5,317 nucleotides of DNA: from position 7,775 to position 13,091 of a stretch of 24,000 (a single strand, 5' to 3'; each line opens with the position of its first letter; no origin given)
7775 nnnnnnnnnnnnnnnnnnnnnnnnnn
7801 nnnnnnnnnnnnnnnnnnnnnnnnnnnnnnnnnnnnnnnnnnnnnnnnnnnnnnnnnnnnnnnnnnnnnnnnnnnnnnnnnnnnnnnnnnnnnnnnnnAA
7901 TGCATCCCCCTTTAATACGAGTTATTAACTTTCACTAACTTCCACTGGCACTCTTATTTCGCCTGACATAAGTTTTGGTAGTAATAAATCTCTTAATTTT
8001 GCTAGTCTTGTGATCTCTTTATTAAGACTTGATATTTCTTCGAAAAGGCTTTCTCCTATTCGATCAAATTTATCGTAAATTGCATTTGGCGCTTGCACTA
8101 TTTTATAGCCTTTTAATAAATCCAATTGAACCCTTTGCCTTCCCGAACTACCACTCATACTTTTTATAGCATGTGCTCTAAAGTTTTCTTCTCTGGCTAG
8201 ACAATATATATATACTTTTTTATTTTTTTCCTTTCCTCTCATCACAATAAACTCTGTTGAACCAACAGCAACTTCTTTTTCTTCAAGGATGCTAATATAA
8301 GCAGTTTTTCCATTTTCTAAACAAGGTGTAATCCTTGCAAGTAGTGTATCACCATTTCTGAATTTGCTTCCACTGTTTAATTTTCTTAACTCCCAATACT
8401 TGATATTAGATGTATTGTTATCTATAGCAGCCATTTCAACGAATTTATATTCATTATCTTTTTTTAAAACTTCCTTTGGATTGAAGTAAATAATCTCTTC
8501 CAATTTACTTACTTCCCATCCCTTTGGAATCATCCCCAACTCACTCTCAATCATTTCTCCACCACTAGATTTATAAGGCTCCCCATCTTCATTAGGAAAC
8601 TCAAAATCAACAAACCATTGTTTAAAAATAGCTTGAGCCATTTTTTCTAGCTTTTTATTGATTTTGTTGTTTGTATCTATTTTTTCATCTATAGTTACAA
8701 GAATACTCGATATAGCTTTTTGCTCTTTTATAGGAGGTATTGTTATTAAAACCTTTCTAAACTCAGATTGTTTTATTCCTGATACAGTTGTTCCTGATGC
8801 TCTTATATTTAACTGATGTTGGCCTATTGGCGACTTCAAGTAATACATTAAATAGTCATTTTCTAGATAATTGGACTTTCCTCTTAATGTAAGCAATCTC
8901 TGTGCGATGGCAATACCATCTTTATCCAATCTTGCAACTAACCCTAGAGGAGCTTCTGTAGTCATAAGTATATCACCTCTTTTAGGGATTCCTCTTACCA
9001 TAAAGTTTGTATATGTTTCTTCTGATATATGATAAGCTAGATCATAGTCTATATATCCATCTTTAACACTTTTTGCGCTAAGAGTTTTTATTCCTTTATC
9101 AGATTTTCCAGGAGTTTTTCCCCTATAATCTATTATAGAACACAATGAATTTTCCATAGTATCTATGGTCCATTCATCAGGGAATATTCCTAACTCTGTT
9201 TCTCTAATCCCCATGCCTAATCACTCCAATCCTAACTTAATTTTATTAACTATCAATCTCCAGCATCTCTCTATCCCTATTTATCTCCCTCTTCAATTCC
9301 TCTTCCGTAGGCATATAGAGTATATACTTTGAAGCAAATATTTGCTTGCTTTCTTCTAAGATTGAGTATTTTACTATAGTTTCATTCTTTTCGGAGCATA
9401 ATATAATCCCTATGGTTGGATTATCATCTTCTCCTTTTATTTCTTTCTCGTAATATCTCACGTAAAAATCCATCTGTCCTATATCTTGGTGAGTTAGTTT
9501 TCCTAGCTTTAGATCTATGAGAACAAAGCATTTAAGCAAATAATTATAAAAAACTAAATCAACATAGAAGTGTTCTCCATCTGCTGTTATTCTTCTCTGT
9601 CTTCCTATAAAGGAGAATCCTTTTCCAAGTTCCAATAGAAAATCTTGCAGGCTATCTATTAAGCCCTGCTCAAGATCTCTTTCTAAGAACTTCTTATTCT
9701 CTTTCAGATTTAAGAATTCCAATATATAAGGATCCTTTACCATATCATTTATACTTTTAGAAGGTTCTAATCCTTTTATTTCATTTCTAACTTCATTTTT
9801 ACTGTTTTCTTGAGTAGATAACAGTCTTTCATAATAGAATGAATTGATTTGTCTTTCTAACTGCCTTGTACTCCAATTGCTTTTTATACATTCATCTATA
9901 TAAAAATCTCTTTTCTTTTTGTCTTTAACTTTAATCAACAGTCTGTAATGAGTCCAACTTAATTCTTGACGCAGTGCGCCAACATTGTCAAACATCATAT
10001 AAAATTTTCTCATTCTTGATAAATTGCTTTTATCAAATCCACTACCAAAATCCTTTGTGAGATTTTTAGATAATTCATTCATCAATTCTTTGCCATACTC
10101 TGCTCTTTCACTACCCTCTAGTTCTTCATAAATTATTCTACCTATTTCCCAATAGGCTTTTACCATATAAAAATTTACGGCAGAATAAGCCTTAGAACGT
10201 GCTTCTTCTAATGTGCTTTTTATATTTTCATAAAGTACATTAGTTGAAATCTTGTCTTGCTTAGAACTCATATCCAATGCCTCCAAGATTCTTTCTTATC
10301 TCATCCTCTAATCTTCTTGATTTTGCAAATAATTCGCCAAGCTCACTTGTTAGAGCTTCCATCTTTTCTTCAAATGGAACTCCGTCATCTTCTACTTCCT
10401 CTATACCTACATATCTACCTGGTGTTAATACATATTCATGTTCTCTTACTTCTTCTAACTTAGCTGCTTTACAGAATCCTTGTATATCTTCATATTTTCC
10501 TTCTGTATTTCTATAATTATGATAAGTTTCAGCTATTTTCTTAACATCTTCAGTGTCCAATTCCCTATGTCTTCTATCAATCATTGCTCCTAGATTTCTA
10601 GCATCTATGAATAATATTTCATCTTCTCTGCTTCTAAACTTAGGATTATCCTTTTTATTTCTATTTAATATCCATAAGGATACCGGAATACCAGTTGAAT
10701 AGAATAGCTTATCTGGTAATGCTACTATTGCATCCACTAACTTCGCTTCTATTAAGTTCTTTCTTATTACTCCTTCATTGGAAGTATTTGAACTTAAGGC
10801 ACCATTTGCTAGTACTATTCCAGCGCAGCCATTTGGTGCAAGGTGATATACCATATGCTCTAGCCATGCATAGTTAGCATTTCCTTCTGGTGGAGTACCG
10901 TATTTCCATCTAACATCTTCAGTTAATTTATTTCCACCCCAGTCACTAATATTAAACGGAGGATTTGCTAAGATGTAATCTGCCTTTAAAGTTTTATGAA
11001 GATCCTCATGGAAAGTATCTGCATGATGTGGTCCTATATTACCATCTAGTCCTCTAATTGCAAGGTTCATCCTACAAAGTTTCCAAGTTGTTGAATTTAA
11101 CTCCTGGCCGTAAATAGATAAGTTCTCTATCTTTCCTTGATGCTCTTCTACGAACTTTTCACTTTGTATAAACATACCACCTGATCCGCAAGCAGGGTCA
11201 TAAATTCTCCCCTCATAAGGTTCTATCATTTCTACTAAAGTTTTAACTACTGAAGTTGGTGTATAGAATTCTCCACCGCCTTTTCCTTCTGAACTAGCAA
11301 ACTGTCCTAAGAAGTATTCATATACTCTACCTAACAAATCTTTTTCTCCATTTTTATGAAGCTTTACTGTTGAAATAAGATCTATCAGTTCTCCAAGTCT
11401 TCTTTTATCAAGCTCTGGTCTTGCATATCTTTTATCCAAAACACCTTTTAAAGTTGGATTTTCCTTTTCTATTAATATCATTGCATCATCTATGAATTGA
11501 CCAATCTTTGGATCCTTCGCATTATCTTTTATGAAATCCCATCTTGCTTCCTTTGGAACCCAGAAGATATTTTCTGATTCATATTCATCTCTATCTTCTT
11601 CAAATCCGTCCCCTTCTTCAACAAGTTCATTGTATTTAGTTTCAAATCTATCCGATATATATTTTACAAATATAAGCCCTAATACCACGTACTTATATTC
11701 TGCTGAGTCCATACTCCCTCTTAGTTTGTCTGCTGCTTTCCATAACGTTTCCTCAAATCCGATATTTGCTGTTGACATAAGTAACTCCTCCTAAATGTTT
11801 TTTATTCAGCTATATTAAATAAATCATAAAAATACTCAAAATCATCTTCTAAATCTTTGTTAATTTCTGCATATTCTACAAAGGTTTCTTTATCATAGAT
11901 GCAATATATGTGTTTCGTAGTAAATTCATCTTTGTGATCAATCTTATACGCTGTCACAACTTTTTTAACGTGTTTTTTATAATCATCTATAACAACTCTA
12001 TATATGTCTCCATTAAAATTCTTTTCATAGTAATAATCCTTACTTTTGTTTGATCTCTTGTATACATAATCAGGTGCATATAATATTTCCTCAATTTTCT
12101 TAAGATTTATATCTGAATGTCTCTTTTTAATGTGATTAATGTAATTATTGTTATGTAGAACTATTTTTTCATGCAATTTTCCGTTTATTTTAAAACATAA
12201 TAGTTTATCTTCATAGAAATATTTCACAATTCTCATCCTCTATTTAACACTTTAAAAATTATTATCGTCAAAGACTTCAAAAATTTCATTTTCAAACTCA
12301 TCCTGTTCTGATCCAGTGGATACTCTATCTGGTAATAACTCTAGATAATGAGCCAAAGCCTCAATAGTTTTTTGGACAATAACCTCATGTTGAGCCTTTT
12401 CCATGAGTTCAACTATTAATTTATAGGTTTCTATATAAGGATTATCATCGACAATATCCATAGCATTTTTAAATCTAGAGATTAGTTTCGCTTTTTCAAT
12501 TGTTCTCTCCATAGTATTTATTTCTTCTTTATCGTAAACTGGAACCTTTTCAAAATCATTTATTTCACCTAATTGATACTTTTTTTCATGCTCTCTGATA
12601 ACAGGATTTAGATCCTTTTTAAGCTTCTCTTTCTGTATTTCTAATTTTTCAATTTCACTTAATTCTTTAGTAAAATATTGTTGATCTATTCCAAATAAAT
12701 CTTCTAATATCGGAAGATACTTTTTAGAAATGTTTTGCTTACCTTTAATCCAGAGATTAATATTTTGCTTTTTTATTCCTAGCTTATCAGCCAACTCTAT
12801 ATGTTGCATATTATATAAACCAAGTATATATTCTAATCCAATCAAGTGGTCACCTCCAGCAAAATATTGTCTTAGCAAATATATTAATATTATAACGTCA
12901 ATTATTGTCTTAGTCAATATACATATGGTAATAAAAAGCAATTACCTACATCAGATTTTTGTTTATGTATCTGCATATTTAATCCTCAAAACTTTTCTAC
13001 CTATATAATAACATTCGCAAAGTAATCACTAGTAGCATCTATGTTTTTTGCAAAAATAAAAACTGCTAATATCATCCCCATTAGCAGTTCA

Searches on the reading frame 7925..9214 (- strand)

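Call 53: search_protein_families(library=pfam, proteins=[window:7925-9214:-], max_evalue=0.001)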
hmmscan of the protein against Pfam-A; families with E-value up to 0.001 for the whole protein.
window:7925-9214:- (429 aa): 1 family
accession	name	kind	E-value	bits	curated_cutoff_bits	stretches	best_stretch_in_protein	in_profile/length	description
PF01420.25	Methylase_S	-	2.2e-23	83.8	22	2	70-191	50-168/168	Type I restriction modification DNA specificity domain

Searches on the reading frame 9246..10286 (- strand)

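Call 53: search_protein_families(library=pfam, proteins=[window:9246-10286:-], max_evalue=0.001)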
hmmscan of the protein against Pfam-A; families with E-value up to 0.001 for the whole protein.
window:9246-10286:- (346 aa): 3 families
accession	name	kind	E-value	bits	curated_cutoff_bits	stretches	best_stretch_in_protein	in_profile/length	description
PF06250.17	YhcG_C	-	1.4e-59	200.8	32.5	1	181-334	2-155/157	YhcG PDDEXK nuclease domain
PF17761.7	DUF1016_N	-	7.8e-48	162.5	32.8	1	21-154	1-137/137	DUF1016 N-terminal domain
PF17762.8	HTH_ParB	-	3.6e-05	24.3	22.6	1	106-149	56-99/102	ParB HTH domain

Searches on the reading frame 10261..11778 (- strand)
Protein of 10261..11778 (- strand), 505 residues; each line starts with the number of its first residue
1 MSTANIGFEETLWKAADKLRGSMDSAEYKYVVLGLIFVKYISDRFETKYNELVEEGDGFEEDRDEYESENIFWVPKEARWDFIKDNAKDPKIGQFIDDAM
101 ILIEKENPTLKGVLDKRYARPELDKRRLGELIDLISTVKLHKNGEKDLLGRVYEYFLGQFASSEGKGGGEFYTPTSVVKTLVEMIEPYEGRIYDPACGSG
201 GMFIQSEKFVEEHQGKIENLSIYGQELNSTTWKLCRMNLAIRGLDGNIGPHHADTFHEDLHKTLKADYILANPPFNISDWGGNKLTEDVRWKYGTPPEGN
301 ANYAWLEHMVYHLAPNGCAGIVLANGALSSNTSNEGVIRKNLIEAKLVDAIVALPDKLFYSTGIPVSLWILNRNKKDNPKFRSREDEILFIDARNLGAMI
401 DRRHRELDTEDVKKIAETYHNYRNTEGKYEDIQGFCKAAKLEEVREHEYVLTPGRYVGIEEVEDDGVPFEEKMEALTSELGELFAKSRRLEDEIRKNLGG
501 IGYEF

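Call 4: search_protein_families(library=pfam, proteins=[window:10261-11778:-], max_evalue=0.01)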
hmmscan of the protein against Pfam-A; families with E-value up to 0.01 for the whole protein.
window:10261-11778:- (505 aa): 5 families
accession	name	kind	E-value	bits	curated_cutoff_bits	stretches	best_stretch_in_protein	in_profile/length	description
PF02384.22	N6_Mtase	-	1.6e-114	382.9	20.4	1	145-465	2-311/311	N-6 DNA Methylase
PF12161.14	HsdM_N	-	7.1e-27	95.1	24.5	1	9-135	2-135/135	HsdM N-terminal domain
PF01170.24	UPF0020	-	6.4e-05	23.2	22.3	1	189-277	29-133/197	RMKL-like, methyltransferase domain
PF07669.17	Eco57I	-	0.0028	18.2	25.3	0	254-354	63-165/171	Eco57I restriction-modification methylase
PF05175.20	MTS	-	0.0055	16.8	23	0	180-276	22-109/170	Methyltransferase small domain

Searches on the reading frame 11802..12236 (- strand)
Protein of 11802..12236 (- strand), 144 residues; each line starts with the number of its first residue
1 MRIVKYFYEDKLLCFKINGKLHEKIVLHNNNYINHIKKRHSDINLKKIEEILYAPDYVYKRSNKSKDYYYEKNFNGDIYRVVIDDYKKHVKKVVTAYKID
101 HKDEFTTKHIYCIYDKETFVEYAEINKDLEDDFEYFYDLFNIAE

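Call 4: search_protein_families(library=pfam, proteins=[window:11802-12236:-], max_evalue=0.01)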
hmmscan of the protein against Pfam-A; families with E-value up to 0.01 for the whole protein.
window:11802-12236:- (144 aa): 2 families
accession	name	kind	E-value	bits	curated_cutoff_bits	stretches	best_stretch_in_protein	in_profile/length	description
PF18812.6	PBECR3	-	1.7e-08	34.8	30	1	14-102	16-111/115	phage-Barnase-EndoU-ColicinE5/D-RelE like nuclease3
PF18810.6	PBECR2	-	0.00032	21.4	27.1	1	24-106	24-97/120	phage-Barnase-EndoU-ColicinE5/D-RelE like nuclease2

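Call 5: search_protein_families(library=padloc, proteins=[window:11802-12236:-], max_evalue=0.01)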
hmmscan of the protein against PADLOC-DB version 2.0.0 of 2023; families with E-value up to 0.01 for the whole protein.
window:11802-12236:- (144 aa): 1 family
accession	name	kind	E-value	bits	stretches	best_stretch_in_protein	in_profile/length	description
PDLC04090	SIR2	-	0.0045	14.2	1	36-113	104-175/426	-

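Call 6: search_protein_families(library=ncbifam, proteins=[window:11802-12236:-], max_evalue=0.01)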
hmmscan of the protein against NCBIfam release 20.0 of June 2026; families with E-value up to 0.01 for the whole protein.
window:11802-12236:- (144 aa): 0 families

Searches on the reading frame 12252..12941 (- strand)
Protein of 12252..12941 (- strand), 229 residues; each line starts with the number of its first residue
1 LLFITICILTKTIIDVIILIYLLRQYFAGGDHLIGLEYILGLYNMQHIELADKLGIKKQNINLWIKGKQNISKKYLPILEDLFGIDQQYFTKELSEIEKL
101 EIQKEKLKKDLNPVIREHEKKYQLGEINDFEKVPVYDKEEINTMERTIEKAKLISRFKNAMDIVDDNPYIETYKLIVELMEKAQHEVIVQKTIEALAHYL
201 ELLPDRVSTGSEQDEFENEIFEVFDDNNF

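Call 4: search_protein_families(library=pfam, proteins=[window:12252-12941:-], max_evalue=0.01)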
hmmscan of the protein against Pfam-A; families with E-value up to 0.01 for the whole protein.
window:12252-12941:- (229 aa): 2 families
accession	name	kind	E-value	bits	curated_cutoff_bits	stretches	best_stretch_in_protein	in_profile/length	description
PF01381.28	HTH_3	-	1.4e-06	28.7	23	1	42-86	7-51/55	Helix-turn-helix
PF15943.11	YdaS_toxin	-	2e-05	24.7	30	1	49-82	13-46/65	Bacterial toxin YdaS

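Call 5: search_protein_families(library=padloc, proteins=[window:12252-12941:-], max_evalue=0.01)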
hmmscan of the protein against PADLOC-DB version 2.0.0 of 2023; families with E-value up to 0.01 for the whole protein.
window:12252-12941:- (229 aa): 2 families
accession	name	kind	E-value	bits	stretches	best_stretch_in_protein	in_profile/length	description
PDLC04760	PDC-M64C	-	0.00089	17.6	1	43-86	38-81/93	-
PDLC03951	RmrA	-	0.0025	14.8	1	44-98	21-75/400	-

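Call 6: search_protein_families(library=ncbifam, proteins=[window:12252-12941:-], max_evalue=0.01)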
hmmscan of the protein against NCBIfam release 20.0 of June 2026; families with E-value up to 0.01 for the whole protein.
window:12252-12941:- (229 aa): 1 family
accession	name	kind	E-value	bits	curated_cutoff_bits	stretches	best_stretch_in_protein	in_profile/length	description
NF052239.1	antitox_spr1629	equivalog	0.0032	16.6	335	1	37-201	8-167/377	spr1629 family repressor/antitoxin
